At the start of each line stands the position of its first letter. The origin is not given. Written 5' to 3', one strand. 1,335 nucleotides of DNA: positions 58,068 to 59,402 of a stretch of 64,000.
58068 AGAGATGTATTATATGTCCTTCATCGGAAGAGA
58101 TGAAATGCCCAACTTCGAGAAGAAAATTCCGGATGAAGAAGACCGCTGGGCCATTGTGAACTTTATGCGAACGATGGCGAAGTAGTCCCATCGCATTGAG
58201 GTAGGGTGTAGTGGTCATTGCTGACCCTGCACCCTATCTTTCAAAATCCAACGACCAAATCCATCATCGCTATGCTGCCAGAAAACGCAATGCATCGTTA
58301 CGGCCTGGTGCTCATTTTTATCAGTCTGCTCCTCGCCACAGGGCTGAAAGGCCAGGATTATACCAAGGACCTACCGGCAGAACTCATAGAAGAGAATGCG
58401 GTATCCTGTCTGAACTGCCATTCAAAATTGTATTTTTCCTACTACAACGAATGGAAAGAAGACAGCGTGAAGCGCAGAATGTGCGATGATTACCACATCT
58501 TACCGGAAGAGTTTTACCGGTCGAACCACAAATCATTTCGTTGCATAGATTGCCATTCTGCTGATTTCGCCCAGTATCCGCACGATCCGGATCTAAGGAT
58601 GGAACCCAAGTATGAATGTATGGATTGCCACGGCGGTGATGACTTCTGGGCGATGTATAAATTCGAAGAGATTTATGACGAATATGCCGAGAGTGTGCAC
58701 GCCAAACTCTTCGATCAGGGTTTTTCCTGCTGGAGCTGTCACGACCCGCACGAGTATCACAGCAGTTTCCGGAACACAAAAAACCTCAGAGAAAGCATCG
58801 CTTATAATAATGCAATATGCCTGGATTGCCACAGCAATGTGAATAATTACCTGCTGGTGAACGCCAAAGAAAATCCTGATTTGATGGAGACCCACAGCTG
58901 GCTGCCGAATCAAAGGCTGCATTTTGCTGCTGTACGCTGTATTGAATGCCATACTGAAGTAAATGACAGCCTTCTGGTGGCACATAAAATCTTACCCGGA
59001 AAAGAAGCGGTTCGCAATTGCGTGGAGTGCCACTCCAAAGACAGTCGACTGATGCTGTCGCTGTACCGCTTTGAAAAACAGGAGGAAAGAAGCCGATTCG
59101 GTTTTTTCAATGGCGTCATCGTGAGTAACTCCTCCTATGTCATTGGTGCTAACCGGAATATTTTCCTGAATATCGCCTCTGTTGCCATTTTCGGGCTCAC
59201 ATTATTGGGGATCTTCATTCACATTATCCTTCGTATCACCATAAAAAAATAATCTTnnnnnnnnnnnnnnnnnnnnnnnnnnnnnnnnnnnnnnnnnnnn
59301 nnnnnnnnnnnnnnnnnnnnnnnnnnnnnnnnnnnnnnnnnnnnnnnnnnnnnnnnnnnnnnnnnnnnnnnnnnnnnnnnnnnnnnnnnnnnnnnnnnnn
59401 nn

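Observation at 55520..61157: FNR-controlled multiheme / cytochrome b / small OM-barrel cluster with no recognisable catalytic subunit - candidate undescribed electron-transfer system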

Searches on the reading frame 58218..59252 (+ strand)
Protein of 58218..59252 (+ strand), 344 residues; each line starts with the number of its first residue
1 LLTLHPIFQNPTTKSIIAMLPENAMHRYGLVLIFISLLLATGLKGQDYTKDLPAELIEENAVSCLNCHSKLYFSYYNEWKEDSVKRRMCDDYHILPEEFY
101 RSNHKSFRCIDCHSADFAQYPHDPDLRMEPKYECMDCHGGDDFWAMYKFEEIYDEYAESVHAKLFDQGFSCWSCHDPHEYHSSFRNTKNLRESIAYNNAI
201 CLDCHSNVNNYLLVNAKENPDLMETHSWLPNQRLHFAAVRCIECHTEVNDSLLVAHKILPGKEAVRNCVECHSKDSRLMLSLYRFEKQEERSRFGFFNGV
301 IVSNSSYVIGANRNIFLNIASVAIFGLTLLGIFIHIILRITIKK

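Call 3: search_protein_families(library=pfam, proteins=[window:58218-59252:+], max_evalue=0.1)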
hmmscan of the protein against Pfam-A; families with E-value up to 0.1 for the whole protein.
window:58218-59252:+ (344 aa): 7 families
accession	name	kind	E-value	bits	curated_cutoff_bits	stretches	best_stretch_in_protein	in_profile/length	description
PF14522.11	Cytochrome_C7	-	1.9e-13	50.4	24.8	5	60-138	12-66/67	Cytochrome c7 and related cytochrome c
PF14537.11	Cytochrom_c3_2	-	4e-10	40.4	25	2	104-182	4-71/79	Cytochrome c3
PF09699.15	Paired_CXXCH_1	-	5.6e-08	32.8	20.6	1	167-207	6-38/41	Doubled CXXCH motif (Paired_CXXCH_1)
PF22113.1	Mtrc-MtrF_II-IV_dom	-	5.3e-07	29.8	30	1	108-275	8-166/176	Outer membrane cytochrome MtrC/MtrF-like, domains II/IV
PF02085.21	Cytochrom_CIII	-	0.0001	23.1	22.9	1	98-183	22-90/101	Class III cytochrome C family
PF22678.1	Cytochrom_c_NrfB-like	-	0.0057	17.6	27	0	134-205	1-65/89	Cytochrome c-type protein NrfB-like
PF17053.10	GEP5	-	0.096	13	36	0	150-196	58-107/221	Genetic interactor of prohibitin 5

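Call 4: search_protein_families(library=ncbifam, proteins=[window:58218-59252:+], max_evalue=0.1)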
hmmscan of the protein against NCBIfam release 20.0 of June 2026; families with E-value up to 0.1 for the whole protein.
window:58218-59252:+ (344 aa): 6 families
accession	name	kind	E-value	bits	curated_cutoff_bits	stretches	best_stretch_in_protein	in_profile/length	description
TIGR03153.1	cytochr_NrfH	equivalog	6.4e-08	32.7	134.2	1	165-274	25-135/138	cytochrome c nitrite reductase small subunit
NF008659.0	PRK11659.1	equivalog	4.9e-06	26.4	184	1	133-212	112-174/188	cytochrome c nitrite reductase pentaheme subunit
TIGR03146.1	cyt_nit_nrfB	equivalog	2.7e-05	24.5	166.6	2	133-208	86-144/145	cytochrome c nitrite reductase pentaheme subunit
TIGR01905.1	paired_CXXCH_1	subfamily_domain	7.5e-05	22.6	25.2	1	170-208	8-39/41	doubled CXXCH domain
NF041198.1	UshA_like_PCGU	equivalog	0.003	16.2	275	1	132-207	443-510/519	UshA-like (seleno)protein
TIGR04257.1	nanowire_3heme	domain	0.0089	16.2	40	0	102-142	18-62/75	c(7)-type cytochrome triheme domain-containing protein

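Call 8: search_solved_structures(query=window:58218-59252:+, max_evalue=1)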
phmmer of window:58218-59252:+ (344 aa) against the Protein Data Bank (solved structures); distinct sequences matched with E-value up to 1: 3.
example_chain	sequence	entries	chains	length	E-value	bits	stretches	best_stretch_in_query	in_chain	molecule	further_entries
6qvm_A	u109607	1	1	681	1.2e-07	34.2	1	53-151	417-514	Multiheme cytochrome cf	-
28pb_A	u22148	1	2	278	0.00018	23.8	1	94-250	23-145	Cytochrome c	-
9eyi_A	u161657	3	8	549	0.35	13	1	176-232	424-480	SMODS-associated and fused to various effectors domain-containing protein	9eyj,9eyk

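Call 12: find_homologous_proteins(query=window:58218-59252:+, max_evalue=0.00001)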
Query window:58218-59252:+ (344 aa): 2675 proteins with E <= 0.00001 among 4476 candidates; the best 120 are listed.
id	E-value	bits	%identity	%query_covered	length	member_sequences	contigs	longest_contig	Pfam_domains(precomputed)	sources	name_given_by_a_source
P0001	2.5e-226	768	100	95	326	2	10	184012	PF09699.16,PF14537.12,PF14522.12,PF22113.2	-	-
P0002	5.3e-182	623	77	95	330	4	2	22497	PF09699.16,PF14537.12,PF14522.12,PF22113.2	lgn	-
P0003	1.0e-161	556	74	88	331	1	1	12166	PF09699.16,PF14537.12,PF14522.12,PF22113.2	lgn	-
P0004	8.9e-150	517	67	91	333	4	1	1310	PF09699.16,PF14537.12,PF14522.12,PF22113.2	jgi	-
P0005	2.4e-149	515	67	92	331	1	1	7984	PF09699.16,PF14537.12,PF14522.12,PF22113.2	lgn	-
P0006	2.0e-142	492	65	89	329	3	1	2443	PF09699.16,PF14537.12,PF14522.12,PF22113.2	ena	-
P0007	1.1e-141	490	60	95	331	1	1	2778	PF09699.16,PF14537.12,PF14522.12,PF22113.2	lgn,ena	-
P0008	6.4e-123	428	58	92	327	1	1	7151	PF09699.16,PF14537.12,PF02085.22,PF14522.12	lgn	-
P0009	2.0e-115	404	55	90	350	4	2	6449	PF09699.16,PF14537.12,PF14522.12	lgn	-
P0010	9.7e-114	398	54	91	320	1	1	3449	PF09699.16,PF14537.12,PF02085.22,PF14522.12,PF22113.2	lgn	-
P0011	1.3e-113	398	52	96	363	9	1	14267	PF09699.16,PF14537.12,PF14522.12,PF22113.2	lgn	-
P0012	5.2e-113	396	55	90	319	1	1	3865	PF09699.16,PF14537.12,PF14522.12,PF22113.2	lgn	-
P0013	9.6e-112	391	51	94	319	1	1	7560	PF09699.16,PF14537.12,PF14522.12,PF22113.2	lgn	-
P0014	1.2e-110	388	52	91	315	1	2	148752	PF09699.16,PF14537.12,PF02085.22,PF14522.12,PF22113.2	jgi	jgi:Doubled CXXCH motif (Paired_CXXCH_1)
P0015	1.7e-108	381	51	92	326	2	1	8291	PF09699.16,PF14537.12,PF14522.12,PF22113.2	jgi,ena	jgi:hypothetical protein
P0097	4.6e-101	356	51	90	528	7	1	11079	PF14537.12,PF01292.27,PF14522.12,PF22113.2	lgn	-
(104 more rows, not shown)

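Call 15: find_related_loci(query=A1, collection=genome_contigs, flank=10000)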
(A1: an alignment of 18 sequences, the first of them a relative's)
Query A1 (326 aa) in genome_contigs; peptide patterns used: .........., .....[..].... (x = any residue, [..] = any of these).
599 stretches matched a pattern (row limit reached: there are more); 589 encode a relative of the query (tblastn E <= 1e-3); the best 80 are kept; 80 distinct loci.
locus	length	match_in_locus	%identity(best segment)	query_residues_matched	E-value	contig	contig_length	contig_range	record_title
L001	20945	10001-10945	67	12-326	3e-153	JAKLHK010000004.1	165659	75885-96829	MAG: Bacteroidetes bacterium isolate RA.bin61 RA.bin61_4, whole genome shotgun sequence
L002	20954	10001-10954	48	7-325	5e-109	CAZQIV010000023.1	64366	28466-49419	MAG TPA_asm: uncultured Lentimicrobiaceae bacterium isolate SRP191223_co1_241 genome assembly, contig: NODE_243_length_6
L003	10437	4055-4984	51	12-325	4e-109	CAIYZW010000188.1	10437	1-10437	MAG: uncultured Bacteroidetes bacterium isolate Ja1_bin-3933 genome assembly, contig: bin-3933:0188/1089, whole genome s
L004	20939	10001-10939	50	12-326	6e-108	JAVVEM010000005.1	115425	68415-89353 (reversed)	MAG: Bacteroidales bacterium isolate TamC13-21 NODE_106_length_115425_cov_11.516183, whole genome shotgun sequence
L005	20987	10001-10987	49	2-325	3e-107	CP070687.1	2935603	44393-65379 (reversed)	MAG: Bacteroidales bacterium isolate bin64 chromosome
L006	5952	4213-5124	53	11-321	1e-105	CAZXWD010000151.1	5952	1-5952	MAG TPA_asm: uncultured Bacteroidales bacterium isolate SRP332253_co2_111 genome assembly, contig: NODE_14448_length_595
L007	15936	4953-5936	47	6-322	5e-105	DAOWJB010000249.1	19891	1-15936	MAG TPA_asm: Bacteroides sp. isolate CSMAG_2058 CSMAG_2058_k141_3335268_length_19891_cov_21.7072, whole genome shotgun s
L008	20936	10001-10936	52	14-326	6e-105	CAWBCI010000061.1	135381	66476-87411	MAG: uncultured Bacteroidales bacterium isolate MFD02923.bin.1.118 genome assembly, contig: contig_53488, whole genome s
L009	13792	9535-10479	47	7-325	8e-105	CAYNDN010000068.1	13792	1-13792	MAG TPA_asm: uncultured Lentimicrobiaceae bacterium isolate SRP141376_co3_49 genome assembly, contig: NODE_12229_length_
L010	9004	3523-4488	50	1-326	9e-105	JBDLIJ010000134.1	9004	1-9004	MAG: Bacteroidota bacterium isolate MAG023 MAG023_134, whole genome shotgun sequence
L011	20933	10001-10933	51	12-326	7e-105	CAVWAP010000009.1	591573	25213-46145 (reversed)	MAG: uncultured Bacteroidales bacterium isolate MFD03804.bin.1.231 genome assembly, contig: contig_5420, whole genome sh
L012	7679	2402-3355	51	11-322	4e-104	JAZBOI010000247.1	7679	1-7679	MAG: Bacteroidales bacterium isolate bin.693 k117_3618533, whole genome shotgun sequence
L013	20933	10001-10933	49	15-325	3e-103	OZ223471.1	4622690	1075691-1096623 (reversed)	MAG: Bacteroidales bacterium isolate a5dadea3-f0cc-47fd-ae8e-5886e0073126 genome assembly, chromosome: 1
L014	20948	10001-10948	49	9-326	2e-103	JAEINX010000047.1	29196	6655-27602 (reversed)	MAG: Bacteroidales bacterium isolate MAG15 NODE_1221_length_29196_cov_5.663072, whole genome shotgun sequence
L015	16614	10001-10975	49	7-326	2e-103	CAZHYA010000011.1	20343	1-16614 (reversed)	MAG TPA_asm: uncultured Bacteroidales bacterium isolate binchicken_co42_12 genome assembly, contig: NODE_3361_length_203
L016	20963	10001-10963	50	10-325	5e-103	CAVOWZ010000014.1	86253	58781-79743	MAG: uncultured Bacteroidales bacterium isolate MFD00032.bin.2.42 genome assembly, contig: contig_44318, whole genome sh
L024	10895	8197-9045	53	41-325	3e-101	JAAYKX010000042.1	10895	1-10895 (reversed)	MAG: Bacteroidales bacterium isolate AS10tlH2TH_9 32835_AS10, whole genome shotgun sequence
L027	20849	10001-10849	54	41-325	1e-100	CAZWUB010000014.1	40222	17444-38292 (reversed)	MAG TPA_asm: uncultured Rikenellaceae bacterium isolate SRP192927_co6_466 genome assembly, contig: NODE_1571_length_4022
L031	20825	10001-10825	55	46-322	4e-100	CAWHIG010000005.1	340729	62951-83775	MAG: uncultured Bacteroidales bacterium isolate MFD01872.bin.3.201 genome assembly, contig: contig_153058, whole genome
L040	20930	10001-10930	50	12-321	2e-99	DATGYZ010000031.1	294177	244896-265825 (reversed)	MAG TPA_asm: Bacteroidales bacterium isolate SMAG_U10650 k141_36844, whole genome shotgun sequence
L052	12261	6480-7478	48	3-325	7e-99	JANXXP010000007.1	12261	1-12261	MAG: Bacteroidetes bacterium isolate GL140_3_metabat_15_sub GL140_3_k141_370875, whole genome shotgun sequence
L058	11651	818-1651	54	46-325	1e-98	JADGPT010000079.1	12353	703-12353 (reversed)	MAG: Bacteroidales bacterium isolate Chersky.15_30 contig-100_3080, whole genome shotgun sequence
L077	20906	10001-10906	51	18-322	3e-97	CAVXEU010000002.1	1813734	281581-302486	MAG: uncultured Bacteroidales bacterium isolate MFD02416.bin.1.219 genome assembly, contig: contig_12175, whole genome s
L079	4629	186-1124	49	11-326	4e-97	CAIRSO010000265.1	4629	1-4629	MAG: uncultured Bacteroidia bacterium isolate Loclat_bin-16932 genome assembly, contig: bin-16932:265/881, whole genome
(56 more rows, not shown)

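Call 22: search_protein_families(library=pfam, proteins=[L079:1848-2810:+, L040:12572-13891:+, L052:10475-11359:+, L016:12136-13635:-, L058:9401-11651:+, L016:6824-8602:+, L031:4210-5529:+, L024:729-1478:+, L077:2369-3337:+, L027:2273-3154:-], max_evalue=0.001)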
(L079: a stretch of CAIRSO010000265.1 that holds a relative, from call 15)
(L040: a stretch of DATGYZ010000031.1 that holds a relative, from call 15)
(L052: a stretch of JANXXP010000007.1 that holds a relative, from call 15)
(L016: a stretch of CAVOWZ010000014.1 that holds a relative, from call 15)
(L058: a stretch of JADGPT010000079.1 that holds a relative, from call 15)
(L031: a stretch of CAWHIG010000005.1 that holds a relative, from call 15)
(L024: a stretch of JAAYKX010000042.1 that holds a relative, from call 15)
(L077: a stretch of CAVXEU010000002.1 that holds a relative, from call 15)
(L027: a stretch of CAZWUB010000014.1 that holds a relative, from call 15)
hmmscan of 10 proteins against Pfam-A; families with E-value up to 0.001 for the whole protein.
L079:1848-2810:+ (320 aa): 10 families
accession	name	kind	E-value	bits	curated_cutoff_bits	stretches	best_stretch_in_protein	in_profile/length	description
PF13247.11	Fer4_11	-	4.9e-21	75.2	26.2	2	132-191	4-65/100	4Fe-4S dicluster domain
PF12838.12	Fer4_7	-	3.2e-10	40.8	27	1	138-184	2-52/52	4Fe-4S dicluster domain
PF12837.12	Fer4_6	-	1.3e-09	37.9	25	1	162-184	1-23/24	4Fe-4S binding domain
PF13237.11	Fer4_10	-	3e-09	37.1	25.5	1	163-237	2-53/53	4Fe-4S dicluster domain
PF13187.11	Fer4_9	-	3.2e-09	37.1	27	2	169-241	1-52/52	4Fe-4S dicluster domain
PF00037.32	Fer4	-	1.8e-06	27.9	21.1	1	164-184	2-22/24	4Fe-4S binding domain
PF12797.12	Fer4_2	-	7.5e-06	26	24.5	1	162-182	2-22/22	4Fe-4S binding domain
PF14697.11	Fer4_21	-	0.0002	21.9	35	0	165-185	3-23/59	4Fe-4S dicluster domain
PF13183.11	Fer4_8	-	0.00025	22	27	0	168-240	3-68/68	4Fe-4S dicluster domain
PF25160.1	LdpA_Fe-S-bd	-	0.00037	20.6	27.6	0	140-183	4-41/49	LdpA Fe-S cluster-binding domain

L040:12572-13891:+ (439 aa): 1 family
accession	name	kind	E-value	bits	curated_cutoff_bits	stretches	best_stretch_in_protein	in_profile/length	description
PF03916.19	NrfD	-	5.1e-28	99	25.8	1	54-376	2-309/313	Polysulphide reductase, NrfD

L052:10475-11359:+ (294 aa): 1 family
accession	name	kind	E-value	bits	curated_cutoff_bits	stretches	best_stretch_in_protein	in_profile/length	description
PF02369.22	Big_1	-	0.00022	21.7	34.9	0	56-99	26-70/93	Bacterial Ig-like domain (group 1)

L016:12136-13635:- (499 aa): 5 families
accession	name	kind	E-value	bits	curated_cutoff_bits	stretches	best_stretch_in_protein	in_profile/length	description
PF03264.19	Cytochrom_NNT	-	1.7e-09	38.1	24.1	1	95-187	5-101/174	NapC/NirT cytochrome c family, N-terminal region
PF02085.21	Cytochrom_CIII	-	2e-08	34.9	22.9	0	411-496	15-83/101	Class III cytochrome C family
PF14522.11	Cytochrome_C7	-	4.6e-07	30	24.8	0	424-455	43-67/67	Cytochrome c7 and related cytochrome c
PF14537.11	Cytochrom_c3_2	-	1e-05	26.3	25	1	424-496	2-65/79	Cytochrome c3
PF22113.1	Mtrc-MtrF_II-IV_dom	-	0.00033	20.7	30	0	142-222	72-143/176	Outer membrane cytochrome MtrC/MtrF-like, domains II/IV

L058:9401-11651:+ (750 aa): 2 families
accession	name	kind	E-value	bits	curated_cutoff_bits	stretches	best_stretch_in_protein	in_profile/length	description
PF05140.19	ResB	-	3.4e-22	79.3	24.6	2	226-304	195-273/486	ResB-like family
PF01578.25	Cytochrom_C_asm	-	1.7e-10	41.4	29.9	1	666-750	1-92/212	Cytochrome C assembly protein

L016:6824-8602:+ (592 aa): 6 families
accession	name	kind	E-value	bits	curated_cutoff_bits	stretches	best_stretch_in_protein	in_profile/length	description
PF00441.29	Acyl-CoA_dh_1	-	3.1e-38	131.7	22.4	1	251-417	1-148/150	Acyl-CoA dehydrogenase, C-terminal domain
PF02771.21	Acyl-CoA_dh_N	-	9.5e-29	100.5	22.9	1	29-141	1-113/113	Acyl-CoA dehydrogenase, N-terminal domain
PF02770.24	Acyl-CoA_dh_M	-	2.4e-24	85.7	33.3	1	145-239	1-97/97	Acyl-CoA dehydrogenase, middle domain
PF21263.2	Acyl-CoA-dh_C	-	9.2e-17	61.6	27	1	464-559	2-91/96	Acyl-CoA dehydrogenase, C-terminal domain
PF08028.16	Acyl-CoA_dh_2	-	2.7e-12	47.6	22.7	1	268-407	3-133/134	Acyl-CoA dehydrogenase, C-terminal domain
PF22924.1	ACOX_C_alpha1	-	6e-09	36.4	27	1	261-411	4-161/169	Acyl-CoA oxidase, C-alpha1 domain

L031:4210-5529:+ (439 aa): 13 families
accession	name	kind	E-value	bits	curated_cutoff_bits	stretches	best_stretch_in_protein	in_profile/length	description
PF13187.11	Fer4_9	-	2.1e-11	44.1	27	1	302-381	1-50/52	4Fe-4S dicluster domain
PF13183.11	Fer4_8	-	2e-10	41.5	27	1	301-382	3-68/68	4Fe-4S dicluster domain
PF13237.11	Fer4_10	-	6e-09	36.1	25.5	1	297-379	3-53/53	4Fe-4S dicluster domain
PF12797.12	Fer4_2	-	4.1e-08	33.1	24.5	1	294-315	1-22/22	4Fe-4S binding domain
PF13534.11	Fer4_17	-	7.7e-07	30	22.2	1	302-382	1-60/61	4Fe-4S dicluster domain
PF00037.32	Fer4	-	3.1e-06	27.2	21.1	1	298-316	3-21/24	4Fe-4S binding domain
PF13484.11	Fer4_16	-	3.8e-06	28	30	1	303-381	2-66/66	4Fe-4S double cluster binding domain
PF12837.12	Fer4_6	-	1.1e-05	25.5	25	1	298-316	4-22/24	4Fe-4S binding domain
PF12838.12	Fer4_7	-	1.3e-05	26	27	1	303-381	2-51/52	4Fe-4S dicluster domain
PF17179.9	Fer4_22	-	5.1e-05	24.5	27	0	293-317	71-95/95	4Fe-4S dicluster domain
PF14697.11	Fer4_21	-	5.4e-05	23.7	35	0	301-315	39-53/59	4Fe-4S dicluster domain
PF12800.12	Fer4_4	-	9.5e-05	22.9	24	0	302-315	3-16/17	4Fe-4S binding domain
PF13746.11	Fer4_18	-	0.00013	22.6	27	0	300-318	58-76/114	4Fe-4S dicluster domain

L024:729-1478:+ (249 aa): 1 family
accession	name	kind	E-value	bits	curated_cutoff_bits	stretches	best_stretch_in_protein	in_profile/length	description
PF01012.27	ETF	-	1.7e-30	106.6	26.7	1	26-202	4-174/181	Electron transfer flavoprotein domain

L077:2369-3337:+ (322 aa): 2 families
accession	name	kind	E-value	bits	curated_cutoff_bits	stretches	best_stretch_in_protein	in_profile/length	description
PF00766.25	ETF_alpha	-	2.8e-32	111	27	1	199-277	2-80/81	Electron transfer flavoprotein FAD-binding domain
PF01012.27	ETF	-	1.7e-29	103.3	26.7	1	3-176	1-178/181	Electron transfer flavoprotein domain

L027:2273-3154:- (293 aa): 2 families
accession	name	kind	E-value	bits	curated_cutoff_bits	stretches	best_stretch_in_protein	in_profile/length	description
PF00892.27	EamA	-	2.9e-43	147.8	28.2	2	1-125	11-134/135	EamA-like transporter family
PF03151.22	TPT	-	2.6e-11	43.9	30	2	165-274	31-136/291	Triose-phosphate Transporter family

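Call 42: search_protein_families(library=ncbifam, proteins=[L011:14812-16317:-, L011:11615-12571:+, L011:12561-13907:+, L011:13917-14801:+, L011:17948-18898:-, L011:18855-19409:-, L011:20011-20436:-], max_evalue=0.01)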
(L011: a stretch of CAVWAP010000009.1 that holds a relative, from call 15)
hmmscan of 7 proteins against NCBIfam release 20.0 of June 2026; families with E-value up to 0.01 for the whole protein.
L011:14812-16317:- (501 aa): 4 families
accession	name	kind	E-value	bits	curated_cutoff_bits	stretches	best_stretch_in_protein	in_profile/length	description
TIGR03153.1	cytochr_NrfH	equivalog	8.8e-14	51.7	134.2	1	106-208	6-109/138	cytochrome c nitrite reductase small subunit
TIGR02161.1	napC_nirT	subfamily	0.00014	21.8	310.6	0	104-185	22-108/185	periplasmic nitrate (or nitrite) reductase c-type cytochrome, NapC/NirT family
TIGR03508.1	decahem_SO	subfamily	0.00062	19.3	192.2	0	429-498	190-250/258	DmsE family decaheme c-type cytochrome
NF047727.1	4hemeCytCCctA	equivalog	0.0033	17.6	180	1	425-461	34-70/109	tetraheme c-type cytochrome CctA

L011:11615-12571:+ (318 aa): 62 families (the best 25 are shown)
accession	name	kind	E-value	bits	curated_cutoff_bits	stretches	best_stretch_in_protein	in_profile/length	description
NF045797.1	DsrO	equivalog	8.5e-54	182.5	200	1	63-281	25-234/235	sulfate reduction electron transfer complex DsrMKJOP subunit DsrO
NF011569.0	PRK14993.1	equivalog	3.4e-37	128.2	416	2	46-182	12-148/244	tetrathionate reductase subunit TtrB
TIGR03149.1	cyt_nit_nrfC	equivalog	8.5e-36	123.4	377.6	2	48-186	7-147/225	cytochrome c nitrite reductase Fe-S protein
NF041782.1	mnquin_red_QrcC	equivalog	4.2e-33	115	400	1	82-281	1-225/239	menaquinone reductase iron-sulfur cluster-binding subunit QrcC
TIGR02951.1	DMSO_dmsB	equivalog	4.5e-30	104.8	214.1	1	85-244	5-155/161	DMSO/selenate family reductase complex B subunit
NF041715.1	arsenate_red_ArrB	equivalog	5.8e-28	98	450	2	81-184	2-107/233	arsenate respiratory reductase iron-sulfur subunit ArrB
NF038355.1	FDH3_beta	equivalog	7.3e-25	88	240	1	84-242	5-164/180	formate dehydrogenase FDH3 subunit beta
TIGR03478.1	DMSO_red_II_bet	subfamily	4.4e-23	81.7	480.7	1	128-291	125-263/321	DMSO reductase family type II enzyme, iron-sulfur subunit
NF008134.0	PRK10882.1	equivalog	4.3e-22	78.6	263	1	122-242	101-208/329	hydrogenase 2 operon protein HybA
NF045715.1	sulf_resp_HmcB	equivalog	2e-21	76.4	420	1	120-241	93-197/307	sulfate respiration complex iron-sulfur protein HmcB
NF042979.1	EthbenzDh_ebdB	equivalog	8.2e-21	74.2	740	1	128-286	147-280/354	ethylbenzene dehydrogenase subunit beta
TIGR01660.1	narH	equivalog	9.6e-18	63.8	524.05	1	111-246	160-276/492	nitrate reductase subunit beta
TIGR01582.1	FDH-beta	equivalog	7.5e-17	61.3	334.7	1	100-254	58-193/283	formate dehydrogenase subunit beta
NF009408.0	PRK12769.1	equivalog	1.3e-14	53.3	1003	1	96-238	21-143/659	formate-dependent uric acid utilization protein AegA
NF045766.1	PhenlGlyoxDHPadI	equivalog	3e-13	49.3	700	1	86-182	9-104/443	NADH-dependent phenylglyoxylate dehydrogenase subunit beta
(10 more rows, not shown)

L011:12561-13907:+ (448 aa): 3 families
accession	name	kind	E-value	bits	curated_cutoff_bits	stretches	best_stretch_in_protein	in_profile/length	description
NF045798.1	DsrP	equivalog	8.4e-20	71.5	350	2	28-164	13-145/346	sulfate reduction electron transfer complex DsrMKJOP subunit DsrP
NF041784.1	mnquin_red_QrcD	equivalog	1.4e-09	37.7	570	1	237-425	216-401/408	menaquinone reductase integral membrane subunit QrcD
NF008133.1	PRK10881.1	equivalog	1.3e-05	24.9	450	1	24-425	9-374/377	Ni/Fe-hydrogenase cytochrome b subunit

L011:13917-14801:+ (294 aa): 0 families

L011:17948-18898:- (316 aa): 0 families

L011:18855-19409:- (184 aa): 1 family
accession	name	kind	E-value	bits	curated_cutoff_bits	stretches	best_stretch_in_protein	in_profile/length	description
NF002994.0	PRK03757.1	equivalog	0.0018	18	232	1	80-131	93-137/191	YceI family protein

L011:20011-20436:- (141 aa): 1 family
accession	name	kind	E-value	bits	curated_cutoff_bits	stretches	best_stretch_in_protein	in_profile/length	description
NF047812.1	LIC11213_lipo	equivalog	0.0015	18.6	100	1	35-106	20-91/118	LIC11213 family lipoprotein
